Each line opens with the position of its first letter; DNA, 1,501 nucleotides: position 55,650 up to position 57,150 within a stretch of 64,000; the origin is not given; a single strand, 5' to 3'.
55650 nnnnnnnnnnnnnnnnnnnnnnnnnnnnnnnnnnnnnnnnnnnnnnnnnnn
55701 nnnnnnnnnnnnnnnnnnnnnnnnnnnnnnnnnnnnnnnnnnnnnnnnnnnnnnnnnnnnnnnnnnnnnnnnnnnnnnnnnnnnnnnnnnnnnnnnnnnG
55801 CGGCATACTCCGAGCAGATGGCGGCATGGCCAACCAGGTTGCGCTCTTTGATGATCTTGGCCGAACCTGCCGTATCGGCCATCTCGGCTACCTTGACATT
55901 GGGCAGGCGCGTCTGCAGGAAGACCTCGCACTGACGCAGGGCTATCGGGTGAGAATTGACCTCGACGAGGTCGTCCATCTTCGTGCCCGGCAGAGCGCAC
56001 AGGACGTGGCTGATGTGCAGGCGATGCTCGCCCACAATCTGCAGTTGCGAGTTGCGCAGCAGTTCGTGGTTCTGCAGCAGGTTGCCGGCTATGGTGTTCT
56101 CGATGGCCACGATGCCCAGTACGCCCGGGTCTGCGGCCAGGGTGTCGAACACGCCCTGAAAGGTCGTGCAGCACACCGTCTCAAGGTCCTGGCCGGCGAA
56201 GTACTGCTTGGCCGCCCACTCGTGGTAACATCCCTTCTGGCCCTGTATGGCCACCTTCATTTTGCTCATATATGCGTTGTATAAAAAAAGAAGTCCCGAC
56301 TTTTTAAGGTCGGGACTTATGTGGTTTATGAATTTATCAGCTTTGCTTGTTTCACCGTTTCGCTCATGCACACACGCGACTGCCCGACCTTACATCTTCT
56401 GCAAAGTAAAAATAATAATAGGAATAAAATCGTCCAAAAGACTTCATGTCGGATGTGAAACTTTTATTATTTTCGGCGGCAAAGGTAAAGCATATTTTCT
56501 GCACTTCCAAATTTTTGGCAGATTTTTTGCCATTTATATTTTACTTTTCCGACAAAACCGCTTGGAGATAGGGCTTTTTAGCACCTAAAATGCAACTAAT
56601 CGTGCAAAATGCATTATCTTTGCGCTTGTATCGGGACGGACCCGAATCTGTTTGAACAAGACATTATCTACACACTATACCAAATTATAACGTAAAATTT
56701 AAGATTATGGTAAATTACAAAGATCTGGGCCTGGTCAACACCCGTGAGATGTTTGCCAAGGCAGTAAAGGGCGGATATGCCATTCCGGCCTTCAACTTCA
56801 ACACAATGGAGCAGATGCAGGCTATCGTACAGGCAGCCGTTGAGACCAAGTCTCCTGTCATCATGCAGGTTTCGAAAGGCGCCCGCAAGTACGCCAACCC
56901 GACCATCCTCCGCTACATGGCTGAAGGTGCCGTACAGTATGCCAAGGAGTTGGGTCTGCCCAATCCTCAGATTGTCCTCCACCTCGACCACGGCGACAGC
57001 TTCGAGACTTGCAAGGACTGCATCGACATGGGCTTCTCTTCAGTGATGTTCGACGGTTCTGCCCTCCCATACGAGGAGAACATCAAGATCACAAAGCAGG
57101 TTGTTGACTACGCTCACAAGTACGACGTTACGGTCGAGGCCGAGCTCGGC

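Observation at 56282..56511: Unannotated ribosome-mediated attenuator: a Phe/Tyr-rich 27-aa leader peptide with mutually exclusive antiterminator and terminator helices upstream of pheA-aminotransferase-DAHPS/CM-tyrA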

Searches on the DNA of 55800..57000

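Call 4: search_rna_families(source=window, start=55800, end=57000, threshold=evalue, max_evalue=10, show_alignments=3)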
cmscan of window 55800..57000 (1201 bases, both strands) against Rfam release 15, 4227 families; matches with E-value up to 10: 11.
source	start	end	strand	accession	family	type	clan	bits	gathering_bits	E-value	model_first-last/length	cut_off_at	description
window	56275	56348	-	RF02454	ncr982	Gene; sRNA;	-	27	50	0.18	1-79/79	no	Bacillus sRNA ncr982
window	56213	56321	+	RF02450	ncr1175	Gene; sRNA;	-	24.5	60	0.075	1-110/110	no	Bacillus sRNA ncr1175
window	56284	56414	-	RF04182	GibS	Gene; sRNA;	-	23.3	115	1.2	1-142/142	no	GibS sRNA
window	56256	56325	+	RF02074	STnc240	Gene; sRNA;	-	23.2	55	1.1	1-77/77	no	Enterobacterial sRNA STnc240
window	56277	56441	-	RF00121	MicC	Gene; sRNA;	-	20.1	90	3.9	1-123/123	no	MicC RNA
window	56468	56602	+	RF02911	Baculoviridae_NAE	Cis-reg;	-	17.7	51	8.7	1-200/200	no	Baculoviridae Nucleocapsid Assembly essential Element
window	56284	56418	-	RF00506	Thr_leader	Cis-reg; leader;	-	16.7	55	3.5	1-118/118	no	Threonine operon leader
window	56507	56579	+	RF02701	PsrR1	Gene; sRNA;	-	16.7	42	3.7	1-79/79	no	Photosynthesis regulatory RNA1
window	56259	56339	+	RF02621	BSnc120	Gene; sRNA;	-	16.1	114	2.9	1-88/88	no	Brucella sRNA 120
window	56451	56541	+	RF01052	Arthropod_7SK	Gene;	CL00013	15.9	44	0.071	1-351/351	no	Arthropod 7SK RNA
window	56829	56869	-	RF00287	SNORD44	Gene; snRNA; snoRNA; CD-box;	CL00060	14.9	40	6.2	1-61/61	no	Small nucleolar RNA SNORD44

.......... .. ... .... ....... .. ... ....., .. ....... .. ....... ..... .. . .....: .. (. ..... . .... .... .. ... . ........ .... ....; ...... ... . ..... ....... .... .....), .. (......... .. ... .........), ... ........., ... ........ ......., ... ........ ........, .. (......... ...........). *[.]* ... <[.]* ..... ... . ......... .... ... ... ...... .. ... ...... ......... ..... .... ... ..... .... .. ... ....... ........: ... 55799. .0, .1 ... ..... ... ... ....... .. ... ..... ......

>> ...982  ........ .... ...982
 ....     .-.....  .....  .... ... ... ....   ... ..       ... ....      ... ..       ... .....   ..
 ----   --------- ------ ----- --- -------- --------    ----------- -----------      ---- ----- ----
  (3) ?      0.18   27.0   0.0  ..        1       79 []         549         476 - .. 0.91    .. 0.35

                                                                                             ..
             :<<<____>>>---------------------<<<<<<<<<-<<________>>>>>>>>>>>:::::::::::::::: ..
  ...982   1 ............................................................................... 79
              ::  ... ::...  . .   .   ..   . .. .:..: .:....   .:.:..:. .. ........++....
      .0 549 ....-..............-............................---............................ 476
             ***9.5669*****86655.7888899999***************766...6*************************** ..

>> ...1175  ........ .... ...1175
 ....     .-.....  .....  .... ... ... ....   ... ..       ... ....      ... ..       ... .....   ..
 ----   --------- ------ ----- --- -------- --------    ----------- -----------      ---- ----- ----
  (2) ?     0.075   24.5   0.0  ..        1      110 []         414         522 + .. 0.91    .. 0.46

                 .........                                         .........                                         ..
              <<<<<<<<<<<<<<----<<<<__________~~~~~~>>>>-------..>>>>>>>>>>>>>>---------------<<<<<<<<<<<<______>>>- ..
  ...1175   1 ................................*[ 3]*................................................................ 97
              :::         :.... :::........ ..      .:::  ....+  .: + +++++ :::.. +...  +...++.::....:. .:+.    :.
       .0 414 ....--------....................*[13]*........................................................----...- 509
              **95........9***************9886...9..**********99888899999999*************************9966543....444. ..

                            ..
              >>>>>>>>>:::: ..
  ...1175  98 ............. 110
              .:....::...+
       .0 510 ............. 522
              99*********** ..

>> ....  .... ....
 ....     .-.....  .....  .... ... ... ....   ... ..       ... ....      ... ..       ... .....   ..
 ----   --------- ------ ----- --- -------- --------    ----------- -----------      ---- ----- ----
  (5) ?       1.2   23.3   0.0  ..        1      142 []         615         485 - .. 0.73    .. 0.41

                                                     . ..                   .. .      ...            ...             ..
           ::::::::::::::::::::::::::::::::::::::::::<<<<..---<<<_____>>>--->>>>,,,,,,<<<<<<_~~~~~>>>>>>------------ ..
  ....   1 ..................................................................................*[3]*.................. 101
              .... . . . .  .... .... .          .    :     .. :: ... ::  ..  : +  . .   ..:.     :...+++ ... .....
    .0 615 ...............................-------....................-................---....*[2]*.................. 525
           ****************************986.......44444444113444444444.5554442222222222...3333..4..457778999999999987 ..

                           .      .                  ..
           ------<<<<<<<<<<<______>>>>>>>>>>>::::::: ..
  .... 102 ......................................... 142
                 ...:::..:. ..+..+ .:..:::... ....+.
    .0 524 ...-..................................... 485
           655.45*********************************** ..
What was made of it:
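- On Rfam Phe_leader (RF01859) and other Rfam leader families: The best leader-family hit is Thr_leader at 16.7 bits against a gathering score of 55 (E 3.5) (call 4).
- Closest known: Escherichia coli pheL-pheA attenuator. Different: There is no sequence or structure match, since no Phe_leader hit appears at E up to 10 (call 4).
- Weak, sub-threshold Rfam matches to sRNA models are all driven by the terminator (call 4). No Rfam family matches, even at E up to 10 (call 4).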

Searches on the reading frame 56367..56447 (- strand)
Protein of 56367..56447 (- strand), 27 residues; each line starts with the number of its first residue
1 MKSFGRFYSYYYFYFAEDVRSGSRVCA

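Call 48: search_protein_families(library=ncbifam, proteins=[window:56367-56447:-], max_evalue=10)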
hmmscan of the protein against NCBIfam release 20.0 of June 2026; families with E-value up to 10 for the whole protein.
seq(27 aa): 0 families

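Call 49: search_protein_families(library=pfam, proteins=[window:56367-56447:-], max_evalue=10)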
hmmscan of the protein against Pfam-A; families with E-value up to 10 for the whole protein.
seq(27 aa): 0 families
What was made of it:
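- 56364..56447 (-): Leader ORF of 27 codons plus TGA, encoding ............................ No Pfam or NCBIfam model matches it (calls 48, 49).
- Tried and rejected: NCBIfam and Pfam gave no match (calls 48, 49).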
